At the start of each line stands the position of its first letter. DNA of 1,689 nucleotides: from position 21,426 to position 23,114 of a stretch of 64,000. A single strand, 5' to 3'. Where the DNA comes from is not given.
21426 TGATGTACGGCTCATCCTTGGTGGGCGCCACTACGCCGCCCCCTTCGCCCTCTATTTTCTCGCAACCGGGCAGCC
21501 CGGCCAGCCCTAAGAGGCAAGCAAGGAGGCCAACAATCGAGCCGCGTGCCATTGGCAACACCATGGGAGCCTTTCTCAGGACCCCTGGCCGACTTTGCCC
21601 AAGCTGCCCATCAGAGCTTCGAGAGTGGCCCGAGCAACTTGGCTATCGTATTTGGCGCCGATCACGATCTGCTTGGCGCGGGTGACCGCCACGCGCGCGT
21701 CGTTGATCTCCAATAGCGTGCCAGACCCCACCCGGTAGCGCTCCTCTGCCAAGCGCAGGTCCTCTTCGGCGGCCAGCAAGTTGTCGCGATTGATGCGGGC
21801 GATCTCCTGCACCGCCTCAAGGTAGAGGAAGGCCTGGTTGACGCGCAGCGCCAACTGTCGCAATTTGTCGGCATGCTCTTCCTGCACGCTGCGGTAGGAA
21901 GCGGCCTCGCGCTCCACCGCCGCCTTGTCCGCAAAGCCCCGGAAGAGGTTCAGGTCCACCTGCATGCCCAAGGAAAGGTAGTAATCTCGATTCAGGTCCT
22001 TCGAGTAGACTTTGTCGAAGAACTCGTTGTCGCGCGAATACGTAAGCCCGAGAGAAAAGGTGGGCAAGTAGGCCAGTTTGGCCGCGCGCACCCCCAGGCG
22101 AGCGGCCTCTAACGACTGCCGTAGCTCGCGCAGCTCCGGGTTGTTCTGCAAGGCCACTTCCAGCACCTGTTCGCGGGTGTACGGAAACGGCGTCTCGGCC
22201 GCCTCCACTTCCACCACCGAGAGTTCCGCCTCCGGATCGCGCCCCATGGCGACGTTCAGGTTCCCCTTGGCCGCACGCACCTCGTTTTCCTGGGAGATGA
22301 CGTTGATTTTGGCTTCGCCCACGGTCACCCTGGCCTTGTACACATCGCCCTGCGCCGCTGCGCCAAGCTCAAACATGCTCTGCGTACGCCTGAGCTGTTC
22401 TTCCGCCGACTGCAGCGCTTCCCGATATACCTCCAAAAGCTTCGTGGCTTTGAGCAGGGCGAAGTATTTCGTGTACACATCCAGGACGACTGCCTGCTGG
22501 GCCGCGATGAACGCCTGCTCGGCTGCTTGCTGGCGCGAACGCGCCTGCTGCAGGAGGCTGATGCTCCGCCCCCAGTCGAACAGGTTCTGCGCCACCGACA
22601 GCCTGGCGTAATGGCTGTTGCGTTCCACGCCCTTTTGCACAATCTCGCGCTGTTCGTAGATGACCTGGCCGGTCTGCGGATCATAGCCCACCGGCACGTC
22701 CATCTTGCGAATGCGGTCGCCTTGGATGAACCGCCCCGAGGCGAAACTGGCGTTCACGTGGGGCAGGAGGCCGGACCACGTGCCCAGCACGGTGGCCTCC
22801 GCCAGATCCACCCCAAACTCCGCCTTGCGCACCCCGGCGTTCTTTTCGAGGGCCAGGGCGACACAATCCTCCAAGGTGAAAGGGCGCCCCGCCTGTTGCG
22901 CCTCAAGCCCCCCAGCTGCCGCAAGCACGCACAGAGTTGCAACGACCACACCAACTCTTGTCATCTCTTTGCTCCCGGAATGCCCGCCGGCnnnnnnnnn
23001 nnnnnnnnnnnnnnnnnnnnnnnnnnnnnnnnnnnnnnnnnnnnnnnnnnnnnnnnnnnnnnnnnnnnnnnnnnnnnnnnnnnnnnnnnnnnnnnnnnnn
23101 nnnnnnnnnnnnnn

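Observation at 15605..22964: Tripartite efflux/export operon with heterodimeric FtsX permeases, extra lipoprotein, and STAS + pentapeptide-repeat genes at the 3' end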

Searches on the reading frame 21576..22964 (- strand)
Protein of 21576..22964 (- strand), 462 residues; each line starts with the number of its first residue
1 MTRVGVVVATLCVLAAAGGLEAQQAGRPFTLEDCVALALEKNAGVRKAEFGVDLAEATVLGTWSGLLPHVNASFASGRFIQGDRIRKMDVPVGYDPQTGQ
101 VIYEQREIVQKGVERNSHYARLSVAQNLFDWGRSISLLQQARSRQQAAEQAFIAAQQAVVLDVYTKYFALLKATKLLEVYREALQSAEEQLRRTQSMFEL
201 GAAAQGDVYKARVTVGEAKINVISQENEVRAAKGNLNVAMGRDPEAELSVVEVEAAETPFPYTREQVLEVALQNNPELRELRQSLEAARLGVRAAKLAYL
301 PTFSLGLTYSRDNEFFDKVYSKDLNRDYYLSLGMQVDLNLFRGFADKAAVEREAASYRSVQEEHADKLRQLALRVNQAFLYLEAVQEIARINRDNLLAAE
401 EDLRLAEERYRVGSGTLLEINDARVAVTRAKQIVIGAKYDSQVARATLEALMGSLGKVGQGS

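Call 4: search_protein_families(library=pfam, proteins=[window:21576-22964:-], max_evalue=0.01)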
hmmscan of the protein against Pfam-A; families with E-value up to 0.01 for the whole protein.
window:21576-22964:- (462 aa): 1 family
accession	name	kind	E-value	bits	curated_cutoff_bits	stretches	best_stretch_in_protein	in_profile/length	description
PF02321.23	OEP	-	4.6e-65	219.4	22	2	265-453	2-187/187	Outer membrane efflux protein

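Call 41: search_protein_families(library=ncbifam, proteins=[window:21576-22964:-], max_evalue=0.001)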
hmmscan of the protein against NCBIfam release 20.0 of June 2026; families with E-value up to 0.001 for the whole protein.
window:21576-22964:- (462 aa): 8 families
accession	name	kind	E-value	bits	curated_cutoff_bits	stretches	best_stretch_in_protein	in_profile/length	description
TIGR01844.1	type_I_sec_TolC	subfamily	9.1e-50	169.8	225.15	1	30-455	4-400/414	TolC family outer membrane protein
TIGR01845.1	outer_NodT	subfamily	3.7e-30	105.1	210.05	1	31-450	59-455/460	efflux transporter outer membrane subunit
NF007002.0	PRK09465.1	equivalog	3.2e-29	101.8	495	1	99-455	79-426/460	outer membrane channel protein TolC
NF052390.1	efflux_OMP_AbuO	equivalog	1.7e-13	50.1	700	1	122-456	104-434/447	multidrug efflux outer membrane protein AbuO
NF033143.1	efflux_OM_AdeK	equivalog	8.7e-10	37.9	900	1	122-433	130-439/480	multidrug efflux RND transporter AdeIJK outer membrane channel subunit AdeK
NF033142.1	efflux_OM_AdeC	exception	1.5e-07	30.5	975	1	125-435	134-441/465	multidrug efflux RND transporter AdeABC outer membrane channel subunit AdeC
NF047721.1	ToxDrgExpTdeA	equivalog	7.2e-05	21.9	550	1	105-311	107-313/455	toxin/drug exporter TdeA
NF007347.1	PRK09837.1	subfamily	0.00042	19.3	598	0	117-453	124-456/461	Cu(I)/Ag(I) efflux RND transporter outer membrane protein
